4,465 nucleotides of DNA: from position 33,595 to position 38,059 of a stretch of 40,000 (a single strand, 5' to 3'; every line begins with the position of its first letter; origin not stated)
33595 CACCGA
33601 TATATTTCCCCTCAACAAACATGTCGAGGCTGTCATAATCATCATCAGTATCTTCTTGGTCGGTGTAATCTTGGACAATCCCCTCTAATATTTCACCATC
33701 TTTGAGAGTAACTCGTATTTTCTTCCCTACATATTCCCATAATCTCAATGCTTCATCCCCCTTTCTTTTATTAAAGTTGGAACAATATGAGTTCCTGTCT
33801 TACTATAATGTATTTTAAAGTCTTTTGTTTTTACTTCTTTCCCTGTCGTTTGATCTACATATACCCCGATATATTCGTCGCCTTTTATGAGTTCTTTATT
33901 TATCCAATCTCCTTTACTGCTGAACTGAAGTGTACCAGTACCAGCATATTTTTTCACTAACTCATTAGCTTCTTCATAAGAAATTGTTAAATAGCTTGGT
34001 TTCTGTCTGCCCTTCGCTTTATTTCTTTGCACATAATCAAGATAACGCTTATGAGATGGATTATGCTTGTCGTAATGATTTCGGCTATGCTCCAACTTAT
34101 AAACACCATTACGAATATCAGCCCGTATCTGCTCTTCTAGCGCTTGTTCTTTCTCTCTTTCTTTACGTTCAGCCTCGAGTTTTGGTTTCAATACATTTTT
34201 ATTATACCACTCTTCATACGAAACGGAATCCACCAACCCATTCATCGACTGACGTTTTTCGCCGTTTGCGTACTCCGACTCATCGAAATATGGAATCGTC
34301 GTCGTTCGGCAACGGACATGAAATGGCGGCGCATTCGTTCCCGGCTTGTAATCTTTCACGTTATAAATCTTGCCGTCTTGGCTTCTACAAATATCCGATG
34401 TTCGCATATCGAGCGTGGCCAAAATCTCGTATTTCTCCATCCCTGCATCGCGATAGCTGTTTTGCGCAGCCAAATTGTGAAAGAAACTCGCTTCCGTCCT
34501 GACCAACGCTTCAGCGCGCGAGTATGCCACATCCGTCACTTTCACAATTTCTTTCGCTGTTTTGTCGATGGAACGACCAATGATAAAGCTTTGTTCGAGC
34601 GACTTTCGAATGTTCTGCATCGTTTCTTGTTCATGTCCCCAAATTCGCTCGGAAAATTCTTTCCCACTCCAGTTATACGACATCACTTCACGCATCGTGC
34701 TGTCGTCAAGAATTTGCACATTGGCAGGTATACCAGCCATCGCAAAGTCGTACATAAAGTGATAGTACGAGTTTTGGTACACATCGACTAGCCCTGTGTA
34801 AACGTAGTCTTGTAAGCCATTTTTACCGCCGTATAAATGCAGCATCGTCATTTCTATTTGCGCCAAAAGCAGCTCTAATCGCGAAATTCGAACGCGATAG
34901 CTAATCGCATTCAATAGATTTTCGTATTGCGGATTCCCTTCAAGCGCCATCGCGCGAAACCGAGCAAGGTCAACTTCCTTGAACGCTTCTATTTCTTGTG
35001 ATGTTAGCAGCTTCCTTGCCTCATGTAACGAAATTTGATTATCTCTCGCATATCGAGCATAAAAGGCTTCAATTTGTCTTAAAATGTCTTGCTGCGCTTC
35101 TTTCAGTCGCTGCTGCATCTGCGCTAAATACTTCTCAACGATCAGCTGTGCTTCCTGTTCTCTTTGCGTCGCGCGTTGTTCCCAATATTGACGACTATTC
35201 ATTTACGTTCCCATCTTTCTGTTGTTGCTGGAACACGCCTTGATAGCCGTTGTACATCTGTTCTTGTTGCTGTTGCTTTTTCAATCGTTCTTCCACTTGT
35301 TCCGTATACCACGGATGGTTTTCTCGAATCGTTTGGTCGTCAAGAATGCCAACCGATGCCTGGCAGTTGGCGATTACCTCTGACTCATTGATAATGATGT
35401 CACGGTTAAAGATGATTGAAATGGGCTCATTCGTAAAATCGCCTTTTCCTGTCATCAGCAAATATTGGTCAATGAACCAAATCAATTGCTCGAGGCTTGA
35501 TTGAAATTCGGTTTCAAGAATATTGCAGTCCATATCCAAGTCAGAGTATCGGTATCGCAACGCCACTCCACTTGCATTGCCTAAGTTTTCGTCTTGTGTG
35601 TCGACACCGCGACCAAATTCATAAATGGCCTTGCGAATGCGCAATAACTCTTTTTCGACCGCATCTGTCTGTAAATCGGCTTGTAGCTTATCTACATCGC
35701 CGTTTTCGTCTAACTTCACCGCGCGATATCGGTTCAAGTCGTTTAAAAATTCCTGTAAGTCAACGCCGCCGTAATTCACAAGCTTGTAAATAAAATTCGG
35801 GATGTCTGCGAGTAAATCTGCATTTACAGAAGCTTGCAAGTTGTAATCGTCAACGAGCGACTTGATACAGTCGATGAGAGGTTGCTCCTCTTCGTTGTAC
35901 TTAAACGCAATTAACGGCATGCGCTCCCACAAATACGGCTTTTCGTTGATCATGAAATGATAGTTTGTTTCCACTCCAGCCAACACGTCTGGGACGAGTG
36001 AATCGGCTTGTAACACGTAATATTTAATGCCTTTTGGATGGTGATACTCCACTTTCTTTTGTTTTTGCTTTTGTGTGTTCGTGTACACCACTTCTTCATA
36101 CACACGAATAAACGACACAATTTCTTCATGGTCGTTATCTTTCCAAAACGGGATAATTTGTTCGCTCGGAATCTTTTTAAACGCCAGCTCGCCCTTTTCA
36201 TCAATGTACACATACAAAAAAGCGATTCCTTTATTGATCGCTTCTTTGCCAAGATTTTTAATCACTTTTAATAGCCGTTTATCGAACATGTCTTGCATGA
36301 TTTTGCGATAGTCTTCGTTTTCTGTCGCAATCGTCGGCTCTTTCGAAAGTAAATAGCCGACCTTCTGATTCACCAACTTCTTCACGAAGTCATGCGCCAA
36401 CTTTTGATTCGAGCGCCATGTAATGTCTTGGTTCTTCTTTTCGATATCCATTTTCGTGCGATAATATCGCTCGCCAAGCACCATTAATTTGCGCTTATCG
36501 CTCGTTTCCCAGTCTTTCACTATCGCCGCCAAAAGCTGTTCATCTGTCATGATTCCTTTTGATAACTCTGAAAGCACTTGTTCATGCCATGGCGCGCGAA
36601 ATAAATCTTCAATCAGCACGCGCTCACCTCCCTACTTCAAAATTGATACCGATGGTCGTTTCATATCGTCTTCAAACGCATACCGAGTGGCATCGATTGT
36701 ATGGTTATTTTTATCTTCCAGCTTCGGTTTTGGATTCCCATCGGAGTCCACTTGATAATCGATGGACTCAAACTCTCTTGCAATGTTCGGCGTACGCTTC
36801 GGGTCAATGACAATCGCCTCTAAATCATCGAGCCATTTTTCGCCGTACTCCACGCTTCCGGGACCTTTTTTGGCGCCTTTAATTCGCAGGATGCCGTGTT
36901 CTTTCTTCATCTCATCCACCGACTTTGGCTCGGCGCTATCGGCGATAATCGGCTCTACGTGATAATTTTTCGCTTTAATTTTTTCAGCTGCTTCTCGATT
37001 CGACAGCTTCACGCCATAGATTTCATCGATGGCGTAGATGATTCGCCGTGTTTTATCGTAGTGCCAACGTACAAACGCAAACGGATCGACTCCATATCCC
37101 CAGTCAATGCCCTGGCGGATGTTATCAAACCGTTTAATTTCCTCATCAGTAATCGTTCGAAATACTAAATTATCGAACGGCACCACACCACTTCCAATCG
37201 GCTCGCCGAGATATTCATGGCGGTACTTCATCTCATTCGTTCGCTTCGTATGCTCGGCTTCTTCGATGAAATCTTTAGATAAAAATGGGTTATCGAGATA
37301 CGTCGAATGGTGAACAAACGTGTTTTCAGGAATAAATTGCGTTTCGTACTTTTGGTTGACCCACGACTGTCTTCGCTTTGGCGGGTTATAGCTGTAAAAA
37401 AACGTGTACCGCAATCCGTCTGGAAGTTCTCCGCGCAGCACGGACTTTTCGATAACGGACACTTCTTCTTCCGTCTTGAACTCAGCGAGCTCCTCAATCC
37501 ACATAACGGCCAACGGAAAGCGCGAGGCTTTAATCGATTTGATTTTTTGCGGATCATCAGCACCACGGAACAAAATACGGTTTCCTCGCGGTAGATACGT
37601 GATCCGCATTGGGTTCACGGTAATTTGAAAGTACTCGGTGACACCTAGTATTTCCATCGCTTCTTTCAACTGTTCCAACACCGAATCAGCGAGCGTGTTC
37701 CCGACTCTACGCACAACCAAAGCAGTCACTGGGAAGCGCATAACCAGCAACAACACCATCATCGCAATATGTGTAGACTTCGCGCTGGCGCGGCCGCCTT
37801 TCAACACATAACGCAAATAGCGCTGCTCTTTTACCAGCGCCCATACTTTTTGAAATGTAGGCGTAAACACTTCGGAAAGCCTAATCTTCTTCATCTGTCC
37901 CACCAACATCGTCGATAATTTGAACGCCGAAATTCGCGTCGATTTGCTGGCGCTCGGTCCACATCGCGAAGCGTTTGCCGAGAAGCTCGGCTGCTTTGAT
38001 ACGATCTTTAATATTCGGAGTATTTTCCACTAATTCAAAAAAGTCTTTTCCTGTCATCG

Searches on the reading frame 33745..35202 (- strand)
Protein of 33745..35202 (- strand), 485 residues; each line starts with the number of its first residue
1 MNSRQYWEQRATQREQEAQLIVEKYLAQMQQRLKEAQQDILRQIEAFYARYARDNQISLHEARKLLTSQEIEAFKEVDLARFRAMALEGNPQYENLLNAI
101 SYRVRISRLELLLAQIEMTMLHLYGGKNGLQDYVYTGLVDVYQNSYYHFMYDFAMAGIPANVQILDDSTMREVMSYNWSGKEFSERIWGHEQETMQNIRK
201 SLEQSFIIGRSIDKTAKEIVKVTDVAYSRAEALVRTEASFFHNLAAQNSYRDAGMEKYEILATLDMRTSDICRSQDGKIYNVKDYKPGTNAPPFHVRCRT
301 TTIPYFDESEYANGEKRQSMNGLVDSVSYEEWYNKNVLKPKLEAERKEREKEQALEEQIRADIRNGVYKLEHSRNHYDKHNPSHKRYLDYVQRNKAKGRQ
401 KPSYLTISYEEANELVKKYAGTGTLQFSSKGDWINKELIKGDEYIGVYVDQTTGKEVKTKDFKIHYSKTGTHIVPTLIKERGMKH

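Call 76: search_protein_families(library=pfam, proteins=[window:33745-35202:-], max_evalue=0.001)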
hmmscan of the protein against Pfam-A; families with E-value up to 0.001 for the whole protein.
window:33745-35202:- (485 aa): 2 families
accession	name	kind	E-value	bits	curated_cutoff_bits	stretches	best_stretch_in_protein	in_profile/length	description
PF15542.11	Ntox50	-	5.3e-26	91.6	22.2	1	375-475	4-92/92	Bacterial toxin 50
PF04233.19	Phage_Mu_F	-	1e-18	68.5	29.6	1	196-303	1-112/112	Phage Mu protein F like protein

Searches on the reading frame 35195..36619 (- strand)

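Call 76: search_protein_families(library=pfam, proteins=[window:35195-36619:-], max_evalue=0.001)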
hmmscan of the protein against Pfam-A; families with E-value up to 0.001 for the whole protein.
window:35195-36619:- (474 aa): 2 families
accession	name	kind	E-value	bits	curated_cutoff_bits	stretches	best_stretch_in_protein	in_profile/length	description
PF05133.19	SPP1_portal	-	4.4e-81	273.4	25.5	1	43-454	12-414/416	Phage portal protein, SPP1 Gp6-like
PF06135.17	IreB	-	0.00088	19.9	25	0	83-117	35-69/78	IreB regulatory phosphoprotein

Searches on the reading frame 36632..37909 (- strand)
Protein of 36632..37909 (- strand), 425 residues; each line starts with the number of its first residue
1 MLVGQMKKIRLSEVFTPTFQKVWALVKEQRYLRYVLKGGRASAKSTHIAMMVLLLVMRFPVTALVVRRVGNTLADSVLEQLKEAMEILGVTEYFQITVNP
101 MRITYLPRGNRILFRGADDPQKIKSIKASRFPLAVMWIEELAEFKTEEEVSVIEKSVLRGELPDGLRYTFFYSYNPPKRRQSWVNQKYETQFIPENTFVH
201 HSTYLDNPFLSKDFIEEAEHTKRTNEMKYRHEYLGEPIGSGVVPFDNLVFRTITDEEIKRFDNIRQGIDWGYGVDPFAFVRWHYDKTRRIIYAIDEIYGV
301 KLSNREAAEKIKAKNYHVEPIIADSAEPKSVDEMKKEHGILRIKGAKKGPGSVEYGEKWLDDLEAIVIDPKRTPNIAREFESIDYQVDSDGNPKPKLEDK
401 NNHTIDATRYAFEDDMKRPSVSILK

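Call 76: search_protein_families(library=pfam, proteins=[window:36632-37909:-], max_evalue=0.001)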
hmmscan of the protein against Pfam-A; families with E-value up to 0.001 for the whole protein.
window:36632-37909:- (425 aa): 3 families
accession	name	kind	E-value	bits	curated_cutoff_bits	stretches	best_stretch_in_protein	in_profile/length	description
PF04466.19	Terminase_3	-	5e-48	163.8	23.2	1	35-236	6-201/201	Phage terminase large subunit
PF17288.8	Terminase_3C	-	2.7e-20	73.8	26.7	1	269-414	1-155/155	Terminase RNAseH like domain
PF03237.21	Terminase_6N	-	5.7e-07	29.8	22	1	38-240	4-203/215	Terminase large subunit, T4likevirus-type, N-terminal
